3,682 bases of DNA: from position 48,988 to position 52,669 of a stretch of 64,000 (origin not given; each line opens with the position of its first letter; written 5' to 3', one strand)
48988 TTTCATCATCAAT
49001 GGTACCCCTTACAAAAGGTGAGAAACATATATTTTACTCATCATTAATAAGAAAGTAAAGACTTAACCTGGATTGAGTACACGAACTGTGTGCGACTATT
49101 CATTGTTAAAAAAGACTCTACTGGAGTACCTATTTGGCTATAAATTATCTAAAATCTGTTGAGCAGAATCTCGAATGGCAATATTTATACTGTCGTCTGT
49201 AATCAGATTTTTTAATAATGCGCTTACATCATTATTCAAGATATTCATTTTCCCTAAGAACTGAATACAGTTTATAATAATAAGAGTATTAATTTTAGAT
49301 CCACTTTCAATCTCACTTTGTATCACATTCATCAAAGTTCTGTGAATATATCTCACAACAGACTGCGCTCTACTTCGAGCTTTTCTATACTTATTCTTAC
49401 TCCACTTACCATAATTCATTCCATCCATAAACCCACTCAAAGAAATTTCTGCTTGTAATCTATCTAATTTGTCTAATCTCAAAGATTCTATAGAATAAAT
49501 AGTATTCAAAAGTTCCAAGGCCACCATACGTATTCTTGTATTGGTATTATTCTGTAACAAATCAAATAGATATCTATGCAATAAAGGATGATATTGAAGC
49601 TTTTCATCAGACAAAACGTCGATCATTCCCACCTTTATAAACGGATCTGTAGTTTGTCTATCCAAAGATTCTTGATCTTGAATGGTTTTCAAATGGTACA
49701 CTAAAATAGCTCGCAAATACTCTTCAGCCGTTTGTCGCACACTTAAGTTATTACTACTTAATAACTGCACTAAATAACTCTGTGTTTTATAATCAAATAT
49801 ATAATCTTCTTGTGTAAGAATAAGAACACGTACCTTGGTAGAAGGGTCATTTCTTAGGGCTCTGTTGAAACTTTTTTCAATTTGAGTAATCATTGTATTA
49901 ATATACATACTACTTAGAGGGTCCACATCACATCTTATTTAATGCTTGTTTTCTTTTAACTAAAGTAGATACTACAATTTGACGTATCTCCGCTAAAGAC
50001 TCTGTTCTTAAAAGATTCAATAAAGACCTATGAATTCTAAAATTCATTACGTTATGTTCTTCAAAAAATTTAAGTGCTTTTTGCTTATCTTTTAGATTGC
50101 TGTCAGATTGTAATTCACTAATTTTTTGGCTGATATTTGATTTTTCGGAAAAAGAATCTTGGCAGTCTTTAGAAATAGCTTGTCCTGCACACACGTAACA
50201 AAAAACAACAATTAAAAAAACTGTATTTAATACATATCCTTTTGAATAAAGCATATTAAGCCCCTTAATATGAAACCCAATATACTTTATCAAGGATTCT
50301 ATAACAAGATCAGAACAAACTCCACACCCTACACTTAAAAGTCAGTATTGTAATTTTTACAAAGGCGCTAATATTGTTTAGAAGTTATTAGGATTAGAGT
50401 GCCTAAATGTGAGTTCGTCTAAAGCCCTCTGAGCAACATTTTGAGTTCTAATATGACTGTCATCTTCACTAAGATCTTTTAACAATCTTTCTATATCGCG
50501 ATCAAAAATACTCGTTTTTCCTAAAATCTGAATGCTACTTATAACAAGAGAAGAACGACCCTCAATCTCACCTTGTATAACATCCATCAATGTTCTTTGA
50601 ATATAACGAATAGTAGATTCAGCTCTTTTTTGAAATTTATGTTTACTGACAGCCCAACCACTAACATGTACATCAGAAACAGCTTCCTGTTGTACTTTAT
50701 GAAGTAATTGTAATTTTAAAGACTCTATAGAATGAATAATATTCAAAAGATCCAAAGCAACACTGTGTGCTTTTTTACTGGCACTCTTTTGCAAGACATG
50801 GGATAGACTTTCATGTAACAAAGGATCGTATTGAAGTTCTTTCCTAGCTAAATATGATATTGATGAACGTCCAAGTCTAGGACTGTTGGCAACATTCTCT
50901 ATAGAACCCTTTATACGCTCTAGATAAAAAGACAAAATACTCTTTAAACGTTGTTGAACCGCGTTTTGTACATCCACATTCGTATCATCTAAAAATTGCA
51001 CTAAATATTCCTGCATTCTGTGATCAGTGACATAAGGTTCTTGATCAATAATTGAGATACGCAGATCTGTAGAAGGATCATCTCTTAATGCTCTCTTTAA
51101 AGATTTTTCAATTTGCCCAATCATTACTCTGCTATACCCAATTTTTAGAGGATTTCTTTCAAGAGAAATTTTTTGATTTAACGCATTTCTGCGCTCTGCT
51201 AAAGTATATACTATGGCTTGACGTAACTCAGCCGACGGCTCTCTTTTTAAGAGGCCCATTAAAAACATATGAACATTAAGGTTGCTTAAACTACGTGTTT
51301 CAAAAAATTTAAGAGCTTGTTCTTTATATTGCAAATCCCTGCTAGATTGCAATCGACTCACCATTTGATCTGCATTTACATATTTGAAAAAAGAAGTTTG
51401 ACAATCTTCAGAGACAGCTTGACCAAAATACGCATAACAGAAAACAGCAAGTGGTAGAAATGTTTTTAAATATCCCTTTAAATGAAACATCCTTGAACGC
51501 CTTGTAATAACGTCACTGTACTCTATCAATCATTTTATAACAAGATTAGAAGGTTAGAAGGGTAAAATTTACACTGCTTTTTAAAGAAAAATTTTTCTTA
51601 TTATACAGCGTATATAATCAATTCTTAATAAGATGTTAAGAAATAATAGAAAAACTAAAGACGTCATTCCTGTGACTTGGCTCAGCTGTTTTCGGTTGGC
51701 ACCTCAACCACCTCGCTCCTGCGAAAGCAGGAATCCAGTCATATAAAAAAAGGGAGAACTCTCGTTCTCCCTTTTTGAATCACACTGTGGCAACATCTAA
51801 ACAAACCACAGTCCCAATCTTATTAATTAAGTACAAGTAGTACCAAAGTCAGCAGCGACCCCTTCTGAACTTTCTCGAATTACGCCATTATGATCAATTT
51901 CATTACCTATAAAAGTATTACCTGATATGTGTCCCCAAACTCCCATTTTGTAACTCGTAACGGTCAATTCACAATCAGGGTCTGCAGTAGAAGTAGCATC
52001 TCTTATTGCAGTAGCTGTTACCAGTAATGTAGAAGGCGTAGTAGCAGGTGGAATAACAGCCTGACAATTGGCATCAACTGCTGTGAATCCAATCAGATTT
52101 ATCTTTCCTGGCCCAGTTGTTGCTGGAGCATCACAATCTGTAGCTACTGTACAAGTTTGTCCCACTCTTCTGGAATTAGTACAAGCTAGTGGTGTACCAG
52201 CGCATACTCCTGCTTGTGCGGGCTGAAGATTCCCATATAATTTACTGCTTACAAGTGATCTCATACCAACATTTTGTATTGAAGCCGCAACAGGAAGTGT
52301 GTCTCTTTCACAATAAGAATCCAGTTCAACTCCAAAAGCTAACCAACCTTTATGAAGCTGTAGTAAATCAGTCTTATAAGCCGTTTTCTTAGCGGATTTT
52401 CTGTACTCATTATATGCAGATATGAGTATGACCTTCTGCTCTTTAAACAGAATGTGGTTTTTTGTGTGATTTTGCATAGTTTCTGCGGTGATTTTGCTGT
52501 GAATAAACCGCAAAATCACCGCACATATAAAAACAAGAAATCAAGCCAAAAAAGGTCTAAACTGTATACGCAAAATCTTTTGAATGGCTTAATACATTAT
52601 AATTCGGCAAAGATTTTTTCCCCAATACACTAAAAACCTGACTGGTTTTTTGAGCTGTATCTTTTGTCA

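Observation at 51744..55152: Shufflon-like pilin C-terminal switch: a ~2-kb invertible segment carrying promoter, pilin leader/N-terminus and a tyrosine recombinase, between two inverted pilin C-terminal cassettes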

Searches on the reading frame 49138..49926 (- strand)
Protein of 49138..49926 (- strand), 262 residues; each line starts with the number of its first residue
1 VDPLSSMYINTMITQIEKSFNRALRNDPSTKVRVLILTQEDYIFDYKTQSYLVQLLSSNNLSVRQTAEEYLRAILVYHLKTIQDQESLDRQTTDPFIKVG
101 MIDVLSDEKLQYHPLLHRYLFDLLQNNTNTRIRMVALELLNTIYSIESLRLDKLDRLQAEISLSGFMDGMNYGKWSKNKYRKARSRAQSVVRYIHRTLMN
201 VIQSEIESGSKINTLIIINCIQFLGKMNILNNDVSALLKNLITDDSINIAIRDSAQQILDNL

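Call 6: search_protein_families(library=pfam, proteins=[window:49138-49926:-], max_evalue=0.01)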
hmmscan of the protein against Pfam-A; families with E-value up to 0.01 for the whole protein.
window:49138-49926:- (262 aa): 2 families
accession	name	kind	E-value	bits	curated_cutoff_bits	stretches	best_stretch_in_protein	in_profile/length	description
PF13646.12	HEAT_2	-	2.5e-05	24.9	27.7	0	23-74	7-58/88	HEAT repeats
PF02985.28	HEAT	-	2.8e-05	24.4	23.5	0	51-74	4-27/31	HEAT repeat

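Call 78: search_protein_families(library=padloc, proteins=[window:49138-49926:-], max_evalue=0.001)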
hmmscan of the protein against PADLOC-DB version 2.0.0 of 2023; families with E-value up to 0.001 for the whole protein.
window:49138-49926:- (262 aa): 0 families

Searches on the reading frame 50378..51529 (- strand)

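Call 6: search_protein_families(library=pfam, proteins=[window:50378-51529:-], max_evalue=0.01)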
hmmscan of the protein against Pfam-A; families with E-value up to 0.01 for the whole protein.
window:50378-51529:- (383 aa): 1 family
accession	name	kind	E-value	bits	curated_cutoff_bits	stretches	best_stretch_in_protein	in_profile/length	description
PF13646.12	HEAT_2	-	0.0035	18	27.7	0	144-195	4-55/88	HEAT repeats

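Call 78: search_protein_families(library=padloc, proteins=[window:50378-51529:-], max_evalue=0.001)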
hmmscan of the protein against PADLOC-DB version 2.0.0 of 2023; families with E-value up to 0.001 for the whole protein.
window:50378-51529:- (383 aa): 0 families

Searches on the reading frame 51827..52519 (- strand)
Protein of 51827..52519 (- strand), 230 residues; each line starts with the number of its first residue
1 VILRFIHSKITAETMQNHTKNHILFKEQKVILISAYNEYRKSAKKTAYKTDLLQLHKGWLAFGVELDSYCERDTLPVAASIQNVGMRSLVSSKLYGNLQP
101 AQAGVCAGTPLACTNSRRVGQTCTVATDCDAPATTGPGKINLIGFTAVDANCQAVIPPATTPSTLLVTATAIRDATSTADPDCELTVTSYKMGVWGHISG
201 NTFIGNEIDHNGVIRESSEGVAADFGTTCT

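Call 6: search_protein_families(library=pfam, proteins=[window:51827-52519:-], max_evalue=0.01)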
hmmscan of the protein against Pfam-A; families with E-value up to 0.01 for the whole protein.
window:51827-52519:- (230 aa): 0 families
